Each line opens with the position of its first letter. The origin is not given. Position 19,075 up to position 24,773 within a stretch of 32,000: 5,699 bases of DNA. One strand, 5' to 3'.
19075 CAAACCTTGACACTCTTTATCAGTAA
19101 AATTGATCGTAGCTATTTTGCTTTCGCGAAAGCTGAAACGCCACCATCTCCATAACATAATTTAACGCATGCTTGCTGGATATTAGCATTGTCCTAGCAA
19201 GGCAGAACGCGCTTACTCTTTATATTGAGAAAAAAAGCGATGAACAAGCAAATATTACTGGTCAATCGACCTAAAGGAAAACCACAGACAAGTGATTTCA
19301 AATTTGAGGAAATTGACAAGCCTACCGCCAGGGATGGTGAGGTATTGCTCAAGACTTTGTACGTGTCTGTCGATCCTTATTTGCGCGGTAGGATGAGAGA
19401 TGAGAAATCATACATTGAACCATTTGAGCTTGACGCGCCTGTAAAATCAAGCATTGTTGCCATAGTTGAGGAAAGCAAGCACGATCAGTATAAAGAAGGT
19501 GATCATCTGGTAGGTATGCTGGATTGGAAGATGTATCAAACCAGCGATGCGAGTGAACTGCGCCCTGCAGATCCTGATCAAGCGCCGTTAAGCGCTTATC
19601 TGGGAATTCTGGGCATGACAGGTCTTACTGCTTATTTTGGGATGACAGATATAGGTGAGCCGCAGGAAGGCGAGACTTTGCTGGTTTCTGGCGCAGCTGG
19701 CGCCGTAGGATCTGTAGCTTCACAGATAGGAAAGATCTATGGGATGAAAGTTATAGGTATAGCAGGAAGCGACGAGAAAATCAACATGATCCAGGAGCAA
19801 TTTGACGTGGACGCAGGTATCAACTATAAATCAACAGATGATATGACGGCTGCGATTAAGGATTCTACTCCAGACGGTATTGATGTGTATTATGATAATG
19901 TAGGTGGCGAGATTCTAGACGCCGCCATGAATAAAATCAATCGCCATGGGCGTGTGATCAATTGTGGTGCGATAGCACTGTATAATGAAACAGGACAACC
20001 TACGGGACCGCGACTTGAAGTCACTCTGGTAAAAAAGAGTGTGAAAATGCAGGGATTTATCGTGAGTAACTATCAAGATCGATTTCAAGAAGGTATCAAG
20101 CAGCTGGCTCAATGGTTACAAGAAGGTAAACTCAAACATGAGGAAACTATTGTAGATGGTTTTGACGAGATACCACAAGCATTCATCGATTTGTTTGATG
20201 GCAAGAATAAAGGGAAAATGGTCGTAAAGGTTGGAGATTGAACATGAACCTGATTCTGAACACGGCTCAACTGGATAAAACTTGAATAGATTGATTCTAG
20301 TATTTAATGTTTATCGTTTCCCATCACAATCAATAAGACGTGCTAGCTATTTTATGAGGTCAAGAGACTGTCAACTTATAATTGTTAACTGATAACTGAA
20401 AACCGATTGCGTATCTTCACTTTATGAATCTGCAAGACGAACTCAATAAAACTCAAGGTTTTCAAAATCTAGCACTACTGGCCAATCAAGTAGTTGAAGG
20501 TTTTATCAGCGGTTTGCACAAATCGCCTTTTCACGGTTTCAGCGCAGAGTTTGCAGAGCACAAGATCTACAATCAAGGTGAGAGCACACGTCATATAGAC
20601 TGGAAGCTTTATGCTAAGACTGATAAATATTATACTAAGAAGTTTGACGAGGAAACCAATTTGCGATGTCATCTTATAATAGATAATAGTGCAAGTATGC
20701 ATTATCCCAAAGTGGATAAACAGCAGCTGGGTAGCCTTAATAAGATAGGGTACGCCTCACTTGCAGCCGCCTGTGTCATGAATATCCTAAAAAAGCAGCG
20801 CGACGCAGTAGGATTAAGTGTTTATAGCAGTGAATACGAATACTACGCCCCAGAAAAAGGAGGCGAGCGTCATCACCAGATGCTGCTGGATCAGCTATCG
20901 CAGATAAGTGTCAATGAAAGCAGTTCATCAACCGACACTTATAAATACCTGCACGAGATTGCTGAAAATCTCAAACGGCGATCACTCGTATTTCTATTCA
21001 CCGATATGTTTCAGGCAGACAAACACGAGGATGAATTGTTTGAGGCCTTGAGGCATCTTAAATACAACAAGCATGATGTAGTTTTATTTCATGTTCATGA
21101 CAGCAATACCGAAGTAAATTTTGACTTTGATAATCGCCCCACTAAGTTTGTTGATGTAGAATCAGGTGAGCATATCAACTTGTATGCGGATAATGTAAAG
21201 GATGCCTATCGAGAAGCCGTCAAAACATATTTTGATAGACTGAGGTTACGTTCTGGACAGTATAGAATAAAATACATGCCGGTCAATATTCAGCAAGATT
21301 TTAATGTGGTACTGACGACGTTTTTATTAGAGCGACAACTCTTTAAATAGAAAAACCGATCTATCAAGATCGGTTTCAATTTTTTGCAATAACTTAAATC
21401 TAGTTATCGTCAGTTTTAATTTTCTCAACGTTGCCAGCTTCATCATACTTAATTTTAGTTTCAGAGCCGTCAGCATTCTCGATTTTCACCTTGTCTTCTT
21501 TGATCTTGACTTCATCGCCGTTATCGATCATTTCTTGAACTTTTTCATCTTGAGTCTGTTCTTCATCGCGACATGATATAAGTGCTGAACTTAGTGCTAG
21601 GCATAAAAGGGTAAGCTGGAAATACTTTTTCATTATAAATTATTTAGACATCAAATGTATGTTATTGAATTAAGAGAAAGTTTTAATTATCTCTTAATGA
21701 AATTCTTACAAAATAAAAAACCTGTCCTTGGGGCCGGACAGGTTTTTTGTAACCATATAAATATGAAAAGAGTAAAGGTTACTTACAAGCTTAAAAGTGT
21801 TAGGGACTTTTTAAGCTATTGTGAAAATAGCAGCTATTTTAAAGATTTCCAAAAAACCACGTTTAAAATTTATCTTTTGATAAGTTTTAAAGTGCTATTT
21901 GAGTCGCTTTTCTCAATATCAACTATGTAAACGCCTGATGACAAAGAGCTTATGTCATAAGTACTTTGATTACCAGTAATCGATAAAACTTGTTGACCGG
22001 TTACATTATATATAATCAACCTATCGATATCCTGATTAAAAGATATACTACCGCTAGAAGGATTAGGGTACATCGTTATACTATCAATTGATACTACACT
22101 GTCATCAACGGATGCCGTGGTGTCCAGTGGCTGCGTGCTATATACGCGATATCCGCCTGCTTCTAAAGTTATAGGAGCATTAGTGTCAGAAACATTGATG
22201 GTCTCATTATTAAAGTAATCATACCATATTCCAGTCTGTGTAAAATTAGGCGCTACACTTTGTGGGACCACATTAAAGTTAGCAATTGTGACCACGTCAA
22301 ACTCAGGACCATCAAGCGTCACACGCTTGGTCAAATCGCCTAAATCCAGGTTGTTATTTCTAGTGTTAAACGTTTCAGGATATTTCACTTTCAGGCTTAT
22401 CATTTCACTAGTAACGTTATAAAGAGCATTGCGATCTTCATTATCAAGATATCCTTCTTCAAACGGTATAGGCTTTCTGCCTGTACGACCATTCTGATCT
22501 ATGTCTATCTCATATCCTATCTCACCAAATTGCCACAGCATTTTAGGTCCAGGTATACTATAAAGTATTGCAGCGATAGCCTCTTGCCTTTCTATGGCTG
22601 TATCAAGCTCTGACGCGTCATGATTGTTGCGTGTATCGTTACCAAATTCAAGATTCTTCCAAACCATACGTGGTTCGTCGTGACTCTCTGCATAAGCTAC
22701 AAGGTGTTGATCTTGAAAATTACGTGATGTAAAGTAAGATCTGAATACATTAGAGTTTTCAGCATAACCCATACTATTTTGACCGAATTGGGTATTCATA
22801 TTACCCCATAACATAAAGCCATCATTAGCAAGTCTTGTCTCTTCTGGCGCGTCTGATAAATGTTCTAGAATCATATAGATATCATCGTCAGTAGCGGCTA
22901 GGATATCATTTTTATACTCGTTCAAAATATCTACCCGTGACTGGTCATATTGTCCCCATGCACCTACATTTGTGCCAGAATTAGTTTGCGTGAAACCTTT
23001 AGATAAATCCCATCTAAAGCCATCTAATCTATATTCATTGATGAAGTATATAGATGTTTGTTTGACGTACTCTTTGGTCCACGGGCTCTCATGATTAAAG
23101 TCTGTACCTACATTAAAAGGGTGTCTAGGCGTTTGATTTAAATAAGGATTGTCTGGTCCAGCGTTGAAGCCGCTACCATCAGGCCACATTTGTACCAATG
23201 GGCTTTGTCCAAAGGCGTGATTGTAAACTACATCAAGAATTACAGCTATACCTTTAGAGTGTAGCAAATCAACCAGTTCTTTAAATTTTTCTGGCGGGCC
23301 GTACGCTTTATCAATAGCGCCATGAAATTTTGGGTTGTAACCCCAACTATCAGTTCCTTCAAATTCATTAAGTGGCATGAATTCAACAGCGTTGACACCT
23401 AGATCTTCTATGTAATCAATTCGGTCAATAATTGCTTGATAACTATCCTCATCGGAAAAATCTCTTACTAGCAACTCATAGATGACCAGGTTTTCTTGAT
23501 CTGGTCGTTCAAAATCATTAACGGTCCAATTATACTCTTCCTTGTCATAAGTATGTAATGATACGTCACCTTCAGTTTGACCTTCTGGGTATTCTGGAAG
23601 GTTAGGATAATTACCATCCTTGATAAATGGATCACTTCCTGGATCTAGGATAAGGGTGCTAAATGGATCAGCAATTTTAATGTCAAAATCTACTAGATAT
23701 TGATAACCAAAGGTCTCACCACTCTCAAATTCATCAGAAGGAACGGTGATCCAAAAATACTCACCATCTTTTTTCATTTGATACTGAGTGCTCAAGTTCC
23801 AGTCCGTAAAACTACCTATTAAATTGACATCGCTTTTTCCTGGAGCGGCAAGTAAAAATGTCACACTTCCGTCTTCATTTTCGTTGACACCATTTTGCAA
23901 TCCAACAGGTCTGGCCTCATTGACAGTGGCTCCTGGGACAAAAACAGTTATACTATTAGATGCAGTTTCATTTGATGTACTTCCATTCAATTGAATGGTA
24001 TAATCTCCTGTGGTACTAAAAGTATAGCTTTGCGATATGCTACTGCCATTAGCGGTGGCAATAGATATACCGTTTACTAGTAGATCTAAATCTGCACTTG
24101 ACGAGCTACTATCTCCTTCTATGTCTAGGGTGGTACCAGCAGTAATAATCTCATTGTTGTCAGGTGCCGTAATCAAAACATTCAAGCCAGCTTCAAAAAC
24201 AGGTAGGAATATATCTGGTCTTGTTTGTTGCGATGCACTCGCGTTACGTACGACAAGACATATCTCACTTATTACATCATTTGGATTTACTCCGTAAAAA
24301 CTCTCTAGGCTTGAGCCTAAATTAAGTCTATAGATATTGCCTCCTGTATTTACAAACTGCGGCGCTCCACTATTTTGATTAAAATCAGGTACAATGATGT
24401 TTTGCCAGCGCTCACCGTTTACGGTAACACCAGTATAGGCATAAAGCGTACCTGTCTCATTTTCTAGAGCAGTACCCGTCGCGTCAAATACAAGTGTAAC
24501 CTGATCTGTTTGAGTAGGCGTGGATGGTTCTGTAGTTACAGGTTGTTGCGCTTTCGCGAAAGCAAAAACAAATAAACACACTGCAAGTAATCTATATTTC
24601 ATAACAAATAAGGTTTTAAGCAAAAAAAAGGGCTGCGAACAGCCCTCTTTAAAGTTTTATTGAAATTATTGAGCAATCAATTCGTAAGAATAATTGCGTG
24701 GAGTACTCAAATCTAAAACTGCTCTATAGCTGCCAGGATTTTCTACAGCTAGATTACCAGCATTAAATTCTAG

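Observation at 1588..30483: Perfect palindrome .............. occurs seven times in 32 kb, in both intergenic and coding DNA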

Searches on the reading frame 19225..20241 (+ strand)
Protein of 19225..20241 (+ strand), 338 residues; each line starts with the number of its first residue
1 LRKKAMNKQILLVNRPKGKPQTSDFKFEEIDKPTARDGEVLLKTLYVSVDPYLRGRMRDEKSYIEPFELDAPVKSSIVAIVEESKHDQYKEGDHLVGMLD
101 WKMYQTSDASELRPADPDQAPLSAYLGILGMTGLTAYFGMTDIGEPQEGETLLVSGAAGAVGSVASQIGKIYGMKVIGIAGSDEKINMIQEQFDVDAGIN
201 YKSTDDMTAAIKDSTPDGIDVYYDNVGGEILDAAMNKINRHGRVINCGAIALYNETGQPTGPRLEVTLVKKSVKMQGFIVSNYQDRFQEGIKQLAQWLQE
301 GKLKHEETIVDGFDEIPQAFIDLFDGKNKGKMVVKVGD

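Call 7: search_protein_families(library=pfam, proteins=[window:19225-20241:+])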
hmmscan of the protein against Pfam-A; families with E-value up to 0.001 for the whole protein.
window:19225-20241:+ (338 aa): 3 families
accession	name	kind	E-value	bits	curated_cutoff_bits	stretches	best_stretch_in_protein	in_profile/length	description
PF16884.10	ADH_N_2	-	2e-35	121.4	31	1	8-113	1-106/108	N-terminal domain of oxidoreductase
PF00107.32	ADH_zinc_N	-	2.2e-21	76.6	31.8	1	160-295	1-128/129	Zinc-binding dehydrogenase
PF13602.12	ADH_zinc_N_2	-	1.1e-15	59.1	27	1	195-334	3-134/134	Zinc-binding dehydrogenase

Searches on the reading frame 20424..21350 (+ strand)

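Call 7: search_protein_families(library=pfam, proteins=[window:20424-21350:+])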
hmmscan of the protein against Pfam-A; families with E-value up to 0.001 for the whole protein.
window:20424-21350:+ (308 aa): 2 families
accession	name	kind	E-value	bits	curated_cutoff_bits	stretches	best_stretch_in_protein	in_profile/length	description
PF01882.25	DUF58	-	1.1e-32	113.5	23.4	1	46-267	2-211/216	Protein of unknown function DUF58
PF13519.12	VWA_2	-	2.8e-07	31.6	27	1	84-195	3-106/107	von Willebrand factor type A domain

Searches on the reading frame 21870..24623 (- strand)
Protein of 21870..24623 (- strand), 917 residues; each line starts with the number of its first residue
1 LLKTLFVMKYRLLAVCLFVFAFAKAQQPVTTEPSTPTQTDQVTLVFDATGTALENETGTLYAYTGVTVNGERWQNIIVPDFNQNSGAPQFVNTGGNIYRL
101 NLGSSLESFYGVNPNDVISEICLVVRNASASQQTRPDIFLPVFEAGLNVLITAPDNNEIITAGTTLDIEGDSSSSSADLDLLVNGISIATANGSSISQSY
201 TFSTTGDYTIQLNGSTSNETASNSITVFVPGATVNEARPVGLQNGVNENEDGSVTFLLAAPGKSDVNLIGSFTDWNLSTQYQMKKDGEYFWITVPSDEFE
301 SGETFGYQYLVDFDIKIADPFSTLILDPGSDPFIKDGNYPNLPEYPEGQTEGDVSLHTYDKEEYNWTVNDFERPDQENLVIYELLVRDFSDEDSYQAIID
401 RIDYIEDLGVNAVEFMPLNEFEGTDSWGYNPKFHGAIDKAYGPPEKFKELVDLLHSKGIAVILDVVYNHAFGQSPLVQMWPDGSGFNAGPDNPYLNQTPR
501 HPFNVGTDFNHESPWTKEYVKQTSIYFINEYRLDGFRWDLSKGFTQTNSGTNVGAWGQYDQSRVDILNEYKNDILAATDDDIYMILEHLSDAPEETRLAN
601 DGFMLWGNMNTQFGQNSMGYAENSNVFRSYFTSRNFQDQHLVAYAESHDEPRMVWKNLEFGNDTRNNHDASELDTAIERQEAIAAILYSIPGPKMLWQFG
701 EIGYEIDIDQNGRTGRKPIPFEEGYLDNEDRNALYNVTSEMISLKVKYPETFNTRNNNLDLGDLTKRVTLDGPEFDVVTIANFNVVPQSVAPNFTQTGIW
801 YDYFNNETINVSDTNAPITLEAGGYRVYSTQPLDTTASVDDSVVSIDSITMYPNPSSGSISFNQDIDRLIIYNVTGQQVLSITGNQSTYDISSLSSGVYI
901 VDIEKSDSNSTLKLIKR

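Call 7: search_protein_families(library=pfam, proteins=[window:21870-24623:-])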
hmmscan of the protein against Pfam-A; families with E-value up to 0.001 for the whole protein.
window:21870-24623:- (917 aa): 3 families
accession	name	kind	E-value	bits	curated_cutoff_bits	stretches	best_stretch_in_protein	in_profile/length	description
PF00128.31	Alpha-amylase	-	2.1e-21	77.1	22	2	395-470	18-92/446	Alpha amylase, catalytic domain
PF18962.6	Por_Secre_tail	-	1.9e-10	41.3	27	1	851-915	1-74/75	Secretion system C-terminal sorting domain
PF02922.24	CBM_48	-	0.00099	19.8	22.4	0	245-312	3-71/83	Carbohydrate-binding module 48 (Isoamylase N-terminal domain)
